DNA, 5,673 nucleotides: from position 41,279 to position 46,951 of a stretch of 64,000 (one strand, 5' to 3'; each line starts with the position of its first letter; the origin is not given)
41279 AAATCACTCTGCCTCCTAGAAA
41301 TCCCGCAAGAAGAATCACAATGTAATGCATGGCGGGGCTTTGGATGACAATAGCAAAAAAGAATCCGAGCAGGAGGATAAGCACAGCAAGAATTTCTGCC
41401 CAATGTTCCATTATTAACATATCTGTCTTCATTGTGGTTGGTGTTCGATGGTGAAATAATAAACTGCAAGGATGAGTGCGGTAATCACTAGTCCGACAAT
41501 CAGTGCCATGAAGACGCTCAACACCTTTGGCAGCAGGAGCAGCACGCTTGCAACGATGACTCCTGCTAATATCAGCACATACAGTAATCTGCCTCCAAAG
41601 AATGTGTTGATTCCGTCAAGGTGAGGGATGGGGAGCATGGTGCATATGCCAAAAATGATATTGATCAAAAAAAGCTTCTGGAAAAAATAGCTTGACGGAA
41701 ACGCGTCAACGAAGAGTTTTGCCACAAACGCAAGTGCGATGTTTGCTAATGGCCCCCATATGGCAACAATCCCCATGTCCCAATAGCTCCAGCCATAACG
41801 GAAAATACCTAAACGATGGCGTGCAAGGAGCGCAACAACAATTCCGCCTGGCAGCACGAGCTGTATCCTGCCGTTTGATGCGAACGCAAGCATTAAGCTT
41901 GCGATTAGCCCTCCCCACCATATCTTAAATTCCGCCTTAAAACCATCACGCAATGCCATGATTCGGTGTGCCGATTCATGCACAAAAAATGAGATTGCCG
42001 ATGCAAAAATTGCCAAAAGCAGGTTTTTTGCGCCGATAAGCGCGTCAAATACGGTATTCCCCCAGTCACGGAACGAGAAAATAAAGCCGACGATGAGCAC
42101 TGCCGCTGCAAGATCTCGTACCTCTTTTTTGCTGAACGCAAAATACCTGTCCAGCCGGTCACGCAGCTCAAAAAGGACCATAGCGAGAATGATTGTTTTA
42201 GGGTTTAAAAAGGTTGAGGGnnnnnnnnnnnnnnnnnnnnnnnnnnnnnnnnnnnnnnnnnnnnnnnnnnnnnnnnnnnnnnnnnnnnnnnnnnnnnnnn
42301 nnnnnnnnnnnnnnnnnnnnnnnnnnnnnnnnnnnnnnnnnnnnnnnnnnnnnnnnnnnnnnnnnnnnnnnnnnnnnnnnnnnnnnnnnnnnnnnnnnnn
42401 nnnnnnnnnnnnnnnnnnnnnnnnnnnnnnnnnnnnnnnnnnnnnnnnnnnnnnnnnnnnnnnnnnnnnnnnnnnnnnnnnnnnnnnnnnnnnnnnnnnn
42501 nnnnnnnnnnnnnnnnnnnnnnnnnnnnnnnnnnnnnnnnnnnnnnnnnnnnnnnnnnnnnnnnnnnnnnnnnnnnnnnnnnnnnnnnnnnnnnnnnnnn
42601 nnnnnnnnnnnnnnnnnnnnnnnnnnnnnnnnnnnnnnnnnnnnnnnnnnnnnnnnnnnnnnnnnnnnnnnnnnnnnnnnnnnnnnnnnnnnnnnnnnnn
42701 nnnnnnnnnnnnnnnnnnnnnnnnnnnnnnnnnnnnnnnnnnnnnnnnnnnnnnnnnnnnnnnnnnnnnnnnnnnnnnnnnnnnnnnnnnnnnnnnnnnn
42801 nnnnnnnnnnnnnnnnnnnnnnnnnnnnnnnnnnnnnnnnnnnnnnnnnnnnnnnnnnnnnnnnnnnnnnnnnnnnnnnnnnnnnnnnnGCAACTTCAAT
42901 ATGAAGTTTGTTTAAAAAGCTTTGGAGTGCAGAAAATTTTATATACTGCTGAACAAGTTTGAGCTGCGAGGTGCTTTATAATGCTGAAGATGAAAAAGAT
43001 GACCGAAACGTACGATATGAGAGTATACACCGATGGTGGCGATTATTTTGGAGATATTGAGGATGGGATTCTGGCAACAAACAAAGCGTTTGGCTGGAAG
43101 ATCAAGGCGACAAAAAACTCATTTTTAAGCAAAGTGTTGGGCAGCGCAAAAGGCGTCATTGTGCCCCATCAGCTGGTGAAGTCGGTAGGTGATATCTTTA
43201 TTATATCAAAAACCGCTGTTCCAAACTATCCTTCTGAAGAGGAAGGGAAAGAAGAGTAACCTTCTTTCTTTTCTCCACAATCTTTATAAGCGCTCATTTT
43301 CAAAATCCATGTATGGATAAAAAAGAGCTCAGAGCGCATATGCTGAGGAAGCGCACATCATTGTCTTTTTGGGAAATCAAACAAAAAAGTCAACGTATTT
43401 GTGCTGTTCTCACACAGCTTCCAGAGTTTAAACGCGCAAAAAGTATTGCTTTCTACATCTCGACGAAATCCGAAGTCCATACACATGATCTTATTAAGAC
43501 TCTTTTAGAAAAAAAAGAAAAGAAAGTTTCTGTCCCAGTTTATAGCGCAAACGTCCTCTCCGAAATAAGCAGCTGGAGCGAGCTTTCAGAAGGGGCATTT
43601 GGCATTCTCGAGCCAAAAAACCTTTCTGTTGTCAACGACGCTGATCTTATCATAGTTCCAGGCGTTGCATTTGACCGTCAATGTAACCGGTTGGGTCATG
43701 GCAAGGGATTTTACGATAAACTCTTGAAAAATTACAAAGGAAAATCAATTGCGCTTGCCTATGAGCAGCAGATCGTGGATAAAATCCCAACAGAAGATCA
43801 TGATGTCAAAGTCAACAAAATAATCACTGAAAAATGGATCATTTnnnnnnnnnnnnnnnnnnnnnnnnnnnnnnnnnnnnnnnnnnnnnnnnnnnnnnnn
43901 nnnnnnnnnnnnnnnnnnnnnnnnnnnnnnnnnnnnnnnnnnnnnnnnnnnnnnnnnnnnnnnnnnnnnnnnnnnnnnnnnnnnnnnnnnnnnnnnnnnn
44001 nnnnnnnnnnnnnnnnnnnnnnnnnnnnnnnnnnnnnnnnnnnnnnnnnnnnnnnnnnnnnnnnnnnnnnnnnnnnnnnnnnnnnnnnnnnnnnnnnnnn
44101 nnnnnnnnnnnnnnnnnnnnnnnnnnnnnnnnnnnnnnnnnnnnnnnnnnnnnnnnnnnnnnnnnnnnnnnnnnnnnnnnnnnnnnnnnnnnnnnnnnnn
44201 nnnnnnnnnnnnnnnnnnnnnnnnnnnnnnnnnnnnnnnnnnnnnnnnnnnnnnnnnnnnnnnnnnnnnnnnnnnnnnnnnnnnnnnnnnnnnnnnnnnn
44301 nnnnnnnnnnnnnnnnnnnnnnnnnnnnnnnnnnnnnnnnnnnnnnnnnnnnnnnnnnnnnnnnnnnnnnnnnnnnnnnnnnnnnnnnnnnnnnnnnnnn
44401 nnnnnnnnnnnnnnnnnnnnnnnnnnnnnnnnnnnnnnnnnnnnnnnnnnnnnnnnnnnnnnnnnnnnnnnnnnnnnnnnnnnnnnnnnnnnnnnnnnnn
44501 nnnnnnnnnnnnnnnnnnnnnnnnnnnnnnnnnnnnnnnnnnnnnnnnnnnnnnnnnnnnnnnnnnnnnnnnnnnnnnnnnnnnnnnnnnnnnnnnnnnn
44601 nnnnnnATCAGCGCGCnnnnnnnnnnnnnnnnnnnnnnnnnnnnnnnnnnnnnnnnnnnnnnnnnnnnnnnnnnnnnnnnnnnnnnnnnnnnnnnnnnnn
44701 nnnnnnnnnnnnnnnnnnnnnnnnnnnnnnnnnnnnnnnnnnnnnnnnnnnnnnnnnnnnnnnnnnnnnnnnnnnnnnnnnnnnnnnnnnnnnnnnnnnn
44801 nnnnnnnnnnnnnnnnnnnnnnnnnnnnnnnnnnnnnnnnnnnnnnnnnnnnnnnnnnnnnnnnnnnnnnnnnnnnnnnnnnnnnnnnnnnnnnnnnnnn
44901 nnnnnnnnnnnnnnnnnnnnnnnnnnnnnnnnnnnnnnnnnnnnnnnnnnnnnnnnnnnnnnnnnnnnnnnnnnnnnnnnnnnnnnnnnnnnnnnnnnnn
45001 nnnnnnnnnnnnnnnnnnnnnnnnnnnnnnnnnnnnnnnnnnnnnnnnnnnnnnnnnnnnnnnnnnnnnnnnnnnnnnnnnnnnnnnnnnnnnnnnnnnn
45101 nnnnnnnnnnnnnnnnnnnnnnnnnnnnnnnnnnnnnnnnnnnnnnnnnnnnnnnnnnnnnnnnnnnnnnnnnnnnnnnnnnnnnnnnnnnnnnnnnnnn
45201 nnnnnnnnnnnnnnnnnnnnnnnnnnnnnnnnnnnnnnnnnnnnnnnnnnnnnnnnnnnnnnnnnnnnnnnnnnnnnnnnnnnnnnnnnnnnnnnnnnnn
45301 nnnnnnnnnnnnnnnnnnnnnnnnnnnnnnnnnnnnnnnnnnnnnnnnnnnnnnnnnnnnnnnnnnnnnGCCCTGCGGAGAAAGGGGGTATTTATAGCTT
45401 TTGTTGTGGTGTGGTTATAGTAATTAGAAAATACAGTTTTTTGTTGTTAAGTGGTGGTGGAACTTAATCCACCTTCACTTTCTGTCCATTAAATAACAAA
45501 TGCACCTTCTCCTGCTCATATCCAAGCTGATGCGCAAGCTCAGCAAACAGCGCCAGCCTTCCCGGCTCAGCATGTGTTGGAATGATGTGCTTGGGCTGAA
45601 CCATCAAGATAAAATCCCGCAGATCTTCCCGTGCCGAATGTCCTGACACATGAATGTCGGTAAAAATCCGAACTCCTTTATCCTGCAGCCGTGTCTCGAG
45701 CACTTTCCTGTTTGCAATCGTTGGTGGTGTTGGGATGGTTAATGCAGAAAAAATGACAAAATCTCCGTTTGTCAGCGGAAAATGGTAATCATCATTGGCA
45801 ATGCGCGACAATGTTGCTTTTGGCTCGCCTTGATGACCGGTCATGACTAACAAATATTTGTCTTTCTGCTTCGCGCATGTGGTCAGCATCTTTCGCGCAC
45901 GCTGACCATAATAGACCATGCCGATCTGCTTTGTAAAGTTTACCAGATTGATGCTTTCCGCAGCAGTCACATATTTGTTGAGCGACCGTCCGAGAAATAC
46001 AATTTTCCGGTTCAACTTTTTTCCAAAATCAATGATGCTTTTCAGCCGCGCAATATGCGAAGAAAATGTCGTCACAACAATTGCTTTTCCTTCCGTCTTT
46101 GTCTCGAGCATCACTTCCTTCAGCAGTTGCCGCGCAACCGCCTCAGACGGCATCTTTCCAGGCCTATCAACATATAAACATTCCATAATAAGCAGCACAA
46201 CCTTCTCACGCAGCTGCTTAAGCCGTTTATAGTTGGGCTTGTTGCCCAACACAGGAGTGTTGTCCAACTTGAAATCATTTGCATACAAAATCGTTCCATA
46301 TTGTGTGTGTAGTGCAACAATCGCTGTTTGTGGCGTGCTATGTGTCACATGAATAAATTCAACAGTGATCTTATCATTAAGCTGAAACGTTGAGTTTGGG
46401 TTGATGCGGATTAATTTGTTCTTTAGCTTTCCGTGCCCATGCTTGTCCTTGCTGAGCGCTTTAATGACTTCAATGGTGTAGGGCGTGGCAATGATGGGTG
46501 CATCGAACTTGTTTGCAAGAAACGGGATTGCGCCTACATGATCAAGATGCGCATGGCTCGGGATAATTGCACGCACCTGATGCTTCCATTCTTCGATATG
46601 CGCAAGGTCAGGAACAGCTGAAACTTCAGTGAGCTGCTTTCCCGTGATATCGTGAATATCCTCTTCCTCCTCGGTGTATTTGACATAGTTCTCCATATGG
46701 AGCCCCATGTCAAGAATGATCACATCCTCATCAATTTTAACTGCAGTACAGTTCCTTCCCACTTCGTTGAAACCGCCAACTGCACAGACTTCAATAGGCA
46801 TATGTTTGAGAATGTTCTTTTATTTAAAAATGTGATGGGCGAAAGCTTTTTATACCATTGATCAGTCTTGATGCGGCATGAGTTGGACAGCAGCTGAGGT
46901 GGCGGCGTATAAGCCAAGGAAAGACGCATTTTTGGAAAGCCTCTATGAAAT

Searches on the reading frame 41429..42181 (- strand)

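Call 49: search_protein_families(library=pfam, proteins=[window:41429-42181:-], max_evalue=0.001)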
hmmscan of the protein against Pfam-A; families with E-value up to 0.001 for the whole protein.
window:41429-42181:- (250 aa): 1 family
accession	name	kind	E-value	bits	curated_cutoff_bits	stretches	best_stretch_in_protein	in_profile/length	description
PF02163.28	Peptidase_M50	-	7e-08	32.5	27.2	1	58-158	3-100/221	Peptidase family M50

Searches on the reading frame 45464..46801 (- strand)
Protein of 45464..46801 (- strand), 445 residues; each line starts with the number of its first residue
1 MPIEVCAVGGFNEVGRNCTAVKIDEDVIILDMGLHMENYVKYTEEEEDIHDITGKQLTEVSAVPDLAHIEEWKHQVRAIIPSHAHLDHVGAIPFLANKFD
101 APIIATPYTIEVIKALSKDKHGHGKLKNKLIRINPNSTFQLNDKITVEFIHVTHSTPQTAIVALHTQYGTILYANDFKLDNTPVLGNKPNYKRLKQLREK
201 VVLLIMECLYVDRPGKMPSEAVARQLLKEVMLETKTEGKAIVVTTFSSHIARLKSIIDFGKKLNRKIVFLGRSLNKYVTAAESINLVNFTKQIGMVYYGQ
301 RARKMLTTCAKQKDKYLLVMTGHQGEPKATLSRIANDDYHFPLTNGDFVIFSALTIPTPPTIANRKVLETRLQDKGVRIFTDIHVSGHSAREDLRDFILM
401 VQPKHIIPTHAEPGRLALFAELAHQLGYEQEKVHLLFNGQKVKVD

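Call 22: search_protein_families(library=pfam, proteins=[window:45464-46801:-], max_evalue=0.001)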
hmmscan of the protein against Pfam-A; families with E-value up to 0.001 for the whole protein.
window:45464-46801:- (445 aa): 5 families
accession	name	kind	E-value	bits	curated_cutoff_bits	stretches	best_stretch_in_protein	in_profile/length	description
PF22505.1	RNase_J_b_CASP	-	1.9e-24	86.3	27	1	240-358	3-114/126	Ribonuclease J, beta-CASP domain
PF07521.17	RMMBL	-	2.6e-10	40.6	21.6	1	382-428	10-58/63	Zn-dependent metallo-hydrolase RNA specificity domain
PF12706.13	Lactamase_B_2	-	2.5e-09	37.5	27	1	74-177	27-143/200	Beta-lactamase superfamily domain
PF00753.33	Lactamase_B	-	8.6e-09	36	22.7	1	15-188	5-161/196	Metallo-beta-lactamase superfamily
PF07522.19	DRMBL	-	0.0002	22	22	1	381-409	75-103/108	DNA repair metallo-beta-lactamase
